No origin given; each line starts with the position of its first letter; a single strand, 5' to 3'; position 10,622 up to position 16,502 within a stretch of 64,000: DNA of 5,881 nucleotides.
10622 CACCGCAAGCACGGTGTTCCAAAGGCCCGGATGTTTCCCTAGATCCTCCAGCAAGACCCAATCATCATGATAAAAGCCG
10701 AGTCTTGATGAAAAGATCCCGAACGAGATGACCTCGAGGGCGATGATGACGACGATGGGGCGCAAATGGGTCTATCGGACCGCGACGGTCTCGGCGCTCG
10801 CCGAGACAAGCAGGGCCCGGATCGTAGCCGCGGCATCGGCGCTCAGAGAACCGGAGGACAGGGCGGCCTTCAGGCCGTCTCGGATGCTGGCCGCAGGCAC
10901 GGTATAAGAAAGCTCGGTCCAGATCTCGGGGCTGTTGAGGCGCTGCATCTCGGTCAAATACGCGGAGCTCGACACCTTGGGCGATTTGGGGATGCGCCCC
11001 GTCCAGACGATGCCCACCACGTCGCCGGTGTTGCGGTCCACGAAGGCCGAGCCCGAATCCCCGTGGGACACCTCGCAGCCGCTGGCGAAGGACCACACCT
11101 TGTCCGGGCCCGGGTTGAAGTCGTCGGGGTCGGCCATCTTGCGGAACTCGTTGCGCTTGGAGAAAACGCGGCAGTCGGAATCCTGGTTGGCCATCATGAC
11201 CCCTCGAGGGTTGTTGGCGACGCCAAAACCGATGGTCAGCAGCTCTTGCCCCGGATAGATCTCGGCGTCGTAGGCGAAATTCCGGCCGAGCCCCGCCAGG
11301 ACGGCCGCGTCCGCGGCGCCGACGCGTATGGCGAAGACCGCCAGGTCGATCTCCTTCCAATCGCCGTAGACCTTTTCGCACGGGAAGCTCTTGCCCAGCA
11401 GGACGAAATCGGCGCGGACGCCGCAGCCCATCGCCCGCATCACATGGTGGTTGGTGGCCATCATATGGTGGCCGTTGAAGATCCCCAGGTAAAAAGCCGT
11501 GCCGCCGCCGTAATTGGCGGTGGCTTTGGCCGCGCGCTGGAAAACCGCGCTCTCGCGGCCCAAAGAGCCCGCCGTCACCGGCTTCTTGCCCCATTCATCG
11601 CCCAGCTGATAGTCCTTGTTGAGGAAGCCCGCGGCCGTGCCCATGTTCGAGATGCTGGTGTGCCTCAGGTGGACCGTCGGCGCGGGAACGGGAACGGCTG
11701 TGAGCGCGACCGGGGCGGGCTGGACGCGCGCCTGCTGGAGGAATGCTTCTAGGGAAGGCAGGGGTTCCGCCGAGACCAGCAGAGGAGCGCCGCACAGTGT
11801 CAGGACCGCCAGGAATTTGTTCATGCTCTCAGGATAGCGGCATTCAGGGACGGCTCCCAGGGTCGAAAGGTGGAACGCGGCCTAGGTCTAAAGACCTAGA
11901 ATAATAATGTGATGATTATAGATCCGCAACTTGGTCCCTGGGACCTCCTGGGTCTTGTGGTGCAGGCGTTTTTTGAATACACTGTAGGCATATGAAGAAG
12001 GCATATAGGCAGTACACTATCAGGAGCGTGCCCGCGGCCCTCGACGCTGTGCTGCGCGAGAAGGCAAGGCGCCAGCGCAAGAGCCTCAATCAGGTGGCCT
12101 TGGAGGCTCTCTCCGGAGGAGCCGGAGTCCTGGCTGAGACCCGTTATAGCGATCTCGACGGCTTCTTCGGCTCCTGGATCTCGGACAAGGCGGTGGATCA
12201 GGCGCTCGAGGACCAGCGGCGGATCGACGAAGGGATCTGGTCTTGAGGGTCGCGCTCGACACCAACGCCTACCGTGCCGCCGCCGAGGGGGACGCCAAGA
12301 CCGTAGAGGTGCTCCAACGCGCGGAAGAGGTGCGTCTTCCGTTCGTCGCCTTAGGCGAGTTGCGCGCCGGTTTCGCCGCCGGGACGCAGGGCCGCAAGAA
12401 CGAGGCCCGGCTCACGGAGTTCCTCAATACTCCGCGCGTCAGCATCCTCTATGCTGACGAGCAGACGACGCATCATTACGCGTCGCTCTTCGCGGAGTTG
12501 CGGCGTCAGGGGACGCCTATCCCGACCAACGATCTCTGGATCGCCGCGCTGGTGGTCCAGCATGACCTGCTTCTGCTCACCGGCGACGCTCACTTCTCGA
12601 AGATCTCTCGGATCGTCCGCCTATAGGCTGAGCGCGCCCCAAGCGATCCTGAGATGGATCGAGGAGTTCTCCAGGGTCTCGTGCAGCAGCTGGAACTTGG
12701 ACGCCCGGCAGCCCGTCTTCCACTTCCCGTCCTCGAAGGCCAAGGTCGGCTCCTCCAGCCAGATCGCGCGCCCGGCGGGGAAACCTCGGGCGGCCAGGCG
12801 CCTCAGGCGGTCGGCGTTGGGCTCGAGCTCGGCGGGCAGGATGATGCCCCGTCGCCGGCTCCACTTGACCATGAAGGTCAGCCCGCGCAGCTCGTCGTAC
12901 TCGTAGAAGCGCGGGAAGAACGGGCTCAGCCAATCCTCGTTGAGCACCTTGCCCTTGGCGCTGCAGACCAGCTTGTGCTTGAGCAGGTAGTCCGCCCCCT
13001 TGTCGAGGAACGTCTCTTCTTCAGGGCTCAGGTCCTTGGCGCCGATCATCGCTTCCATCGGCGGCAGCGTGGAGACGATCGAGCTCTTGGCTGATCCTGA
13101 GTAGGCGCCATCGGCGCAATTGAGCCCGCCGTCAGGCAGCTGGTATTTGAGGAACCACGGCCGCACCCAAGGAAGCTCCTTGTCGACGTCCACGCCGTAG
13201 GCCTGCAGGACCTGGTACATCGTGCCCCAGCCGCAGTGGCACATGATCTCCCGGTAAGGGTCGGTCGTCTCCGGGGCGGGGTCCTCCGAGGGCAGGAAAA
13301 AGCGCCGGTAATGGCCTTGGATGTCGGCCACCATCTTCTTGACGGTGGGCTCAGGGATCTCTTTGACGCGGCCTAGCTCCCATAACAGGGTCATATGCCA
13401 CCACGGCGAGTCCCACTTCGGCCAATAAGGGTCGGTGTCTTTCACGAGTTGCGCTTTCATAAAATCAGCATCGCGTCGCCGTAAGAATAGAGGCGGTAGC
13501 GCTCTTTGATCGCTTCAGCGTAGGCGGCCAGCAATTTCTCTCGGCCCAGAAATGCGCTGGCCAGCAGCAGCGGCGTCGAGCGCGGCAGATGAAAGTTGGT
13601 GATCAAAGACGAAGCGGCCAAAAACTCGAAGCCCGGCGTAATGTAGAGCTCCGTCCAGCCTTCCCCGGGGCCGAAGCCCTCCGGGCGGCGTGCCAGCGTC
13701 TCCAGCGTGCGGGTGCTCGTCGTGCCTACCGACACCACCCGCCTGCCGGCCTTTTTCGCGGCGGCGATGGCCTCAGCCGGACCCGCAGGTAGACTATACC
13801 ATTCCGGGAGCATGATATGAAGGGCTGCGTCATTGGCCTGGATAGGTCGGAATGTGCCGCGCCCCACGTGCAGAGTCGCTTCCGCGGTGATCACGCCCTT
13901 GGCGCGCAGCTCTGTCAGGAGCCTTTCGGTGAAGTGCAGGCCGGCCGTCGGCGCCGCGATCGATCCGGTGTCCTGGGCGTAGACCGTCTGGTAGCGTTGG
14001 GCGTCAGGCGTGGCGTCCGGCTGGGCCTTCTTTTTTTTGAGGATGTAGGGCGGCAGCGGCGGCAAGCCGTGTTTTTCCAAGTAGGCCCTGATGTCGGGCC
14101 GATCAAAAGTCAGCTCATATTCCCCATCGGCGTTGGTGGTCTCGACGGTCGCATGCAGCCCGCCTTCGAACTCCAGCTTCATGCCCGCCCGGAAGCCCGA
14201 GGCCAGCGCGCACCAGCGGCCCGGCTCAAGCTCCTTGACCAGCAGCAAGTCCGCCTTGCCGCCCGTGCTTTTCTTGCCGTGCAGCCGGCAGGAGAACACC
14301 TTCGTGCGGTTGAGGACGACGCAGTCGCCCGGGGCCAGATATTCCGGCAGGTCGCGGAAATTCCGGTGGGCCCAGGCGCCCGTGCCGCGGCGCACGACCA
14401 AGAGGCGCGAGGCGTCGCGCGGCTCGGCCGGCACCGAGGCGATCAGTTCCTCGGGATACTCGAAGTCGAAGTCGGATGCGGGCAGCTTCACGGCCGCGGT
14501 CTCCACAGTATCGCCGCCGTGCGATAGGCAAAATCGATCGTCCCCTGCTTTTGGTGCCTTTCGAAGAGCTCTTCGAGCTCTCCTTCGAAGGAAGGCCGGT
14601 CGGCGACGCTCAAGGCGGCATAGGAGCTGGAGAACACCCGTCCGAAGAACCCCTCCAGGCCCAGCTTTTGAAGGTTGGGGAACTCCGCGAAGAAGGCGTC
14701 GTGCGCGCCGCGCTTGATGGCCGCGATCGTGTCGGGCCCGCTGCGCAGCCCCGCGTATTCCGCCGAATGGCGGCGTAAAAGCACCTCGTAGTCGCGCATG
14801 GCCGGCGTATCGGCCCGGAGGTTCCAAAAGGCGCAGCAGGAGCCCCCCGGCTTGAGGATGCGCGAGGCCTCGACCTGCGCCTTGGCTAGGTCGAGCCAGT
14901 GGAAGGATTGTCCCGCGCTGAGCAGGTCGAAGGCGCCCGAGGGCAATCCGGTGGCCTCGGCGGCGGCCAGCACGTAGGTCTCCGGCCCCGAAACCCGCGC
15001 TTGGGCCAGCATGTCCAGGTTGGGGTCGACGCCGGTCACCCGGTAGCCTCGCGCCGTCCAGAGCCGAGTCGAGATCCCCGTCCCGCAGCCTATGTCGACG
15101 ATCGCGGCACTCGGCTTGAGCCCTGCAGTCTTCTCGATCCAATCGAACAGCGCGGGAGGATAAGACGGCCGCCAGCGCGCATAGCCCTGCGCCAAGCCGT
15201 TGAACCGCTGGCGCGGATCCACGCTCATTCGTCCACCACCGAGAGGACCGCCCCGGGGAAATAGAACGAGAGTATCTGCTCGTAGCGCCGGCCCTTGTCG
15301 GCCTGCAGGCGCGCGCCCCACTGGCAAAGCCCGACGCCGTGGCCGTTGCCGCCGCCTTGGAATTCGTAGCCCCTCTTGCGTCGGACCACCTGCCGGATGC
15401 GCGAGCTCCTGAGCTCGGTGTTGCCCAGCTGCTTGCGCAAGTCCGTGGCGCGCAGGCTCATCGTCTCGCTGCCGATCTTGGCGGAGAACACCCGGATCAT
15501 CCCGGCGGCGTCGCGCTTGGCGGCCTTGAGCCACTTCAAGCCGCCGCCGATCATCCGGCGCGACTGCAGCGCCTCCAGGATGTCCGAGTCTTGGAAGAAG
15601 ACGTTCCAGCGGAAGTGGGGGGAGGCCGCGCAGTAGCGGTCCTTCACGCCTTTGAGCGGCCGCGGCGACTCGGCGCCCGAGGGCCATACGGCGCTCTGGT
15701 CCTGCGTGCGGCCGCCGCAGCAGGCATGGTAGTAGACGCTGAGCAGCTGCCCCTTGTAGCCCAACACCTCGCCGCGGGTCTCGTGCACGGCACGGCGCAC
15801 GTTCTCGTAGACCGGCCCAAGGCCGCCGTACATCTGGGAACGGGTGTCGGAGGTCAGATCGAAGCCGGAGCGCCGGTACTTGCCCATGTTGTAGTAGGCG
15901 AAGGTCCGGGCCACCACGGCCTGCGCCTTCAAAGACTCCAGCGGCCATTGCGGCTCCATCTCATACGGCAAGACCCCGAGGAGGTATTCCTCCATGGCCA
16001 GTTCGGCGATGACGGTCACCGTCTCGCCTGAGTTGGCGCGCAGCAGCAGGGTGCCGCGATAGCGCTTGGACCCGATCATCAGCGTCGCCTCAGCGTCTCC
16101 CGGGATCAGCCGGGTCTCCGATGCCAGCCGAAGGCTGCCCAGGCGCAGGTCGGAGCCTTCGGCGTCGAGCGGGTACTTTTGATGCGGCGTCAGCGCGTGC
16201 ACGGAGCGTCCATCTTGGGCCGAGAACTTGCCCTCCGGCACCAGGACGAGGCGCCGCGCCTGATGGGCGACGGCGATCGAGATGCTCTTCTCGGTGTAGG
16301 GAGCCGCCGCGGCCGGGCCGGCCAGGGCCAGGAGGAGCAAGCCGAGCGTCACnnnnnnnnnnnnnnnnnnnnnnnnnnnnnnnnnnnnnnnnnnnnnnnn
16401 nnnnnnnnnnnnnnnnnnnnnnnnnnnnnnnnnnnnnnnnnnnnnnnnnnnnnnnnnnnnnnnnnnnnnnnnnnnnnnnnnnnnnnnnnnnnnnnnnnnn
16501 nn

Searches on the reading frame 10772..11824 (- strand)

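Call 83: search_protein_families(library=pfam, proteins=[window:10772-11824:-], max_evalue=0.001)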
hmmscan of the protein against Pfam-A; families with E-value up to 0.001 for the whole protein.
window:10772-11824:- (350 aa): 1 family
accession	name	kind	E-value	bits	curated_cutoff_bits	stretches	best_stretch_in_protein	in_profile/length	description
PF13365.12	Trypsin_2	-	1.2e-08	36.2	27.6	1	108-272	1-144/144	Trypsin-like peptidase domain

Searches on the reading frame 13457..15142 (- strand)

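Call 83: search_protein_families(library=pfam, proteins=[window:13457-15142:-], max_evalue=0.001)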
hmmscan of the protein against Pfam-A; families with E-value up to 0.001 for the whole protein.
window:13457-15142:- (561 aa): 1 family
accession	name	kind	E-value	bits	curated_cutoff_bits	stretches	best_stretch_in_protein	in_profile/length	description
PF02547.20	Queuosine_synth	-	3.3e-115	385.1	25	1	223-560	2-322/322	Queuosine biosynthesis protein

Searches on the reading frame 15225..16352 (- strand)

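Call 83: search_protein_families(library=pfam, proteins=[window:15225-16352:-], max_evalue=0.001)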
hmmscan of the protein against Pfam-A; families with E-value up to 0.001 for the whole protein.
window:15225-16352:- (375 aa): 1 family
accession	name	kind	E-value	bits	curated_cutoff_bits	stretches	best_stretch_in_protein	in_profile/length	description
PF08486.15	SpoIID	-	5.7e-26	91.4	23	1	110-199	3-97/97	Stage II sporulation protein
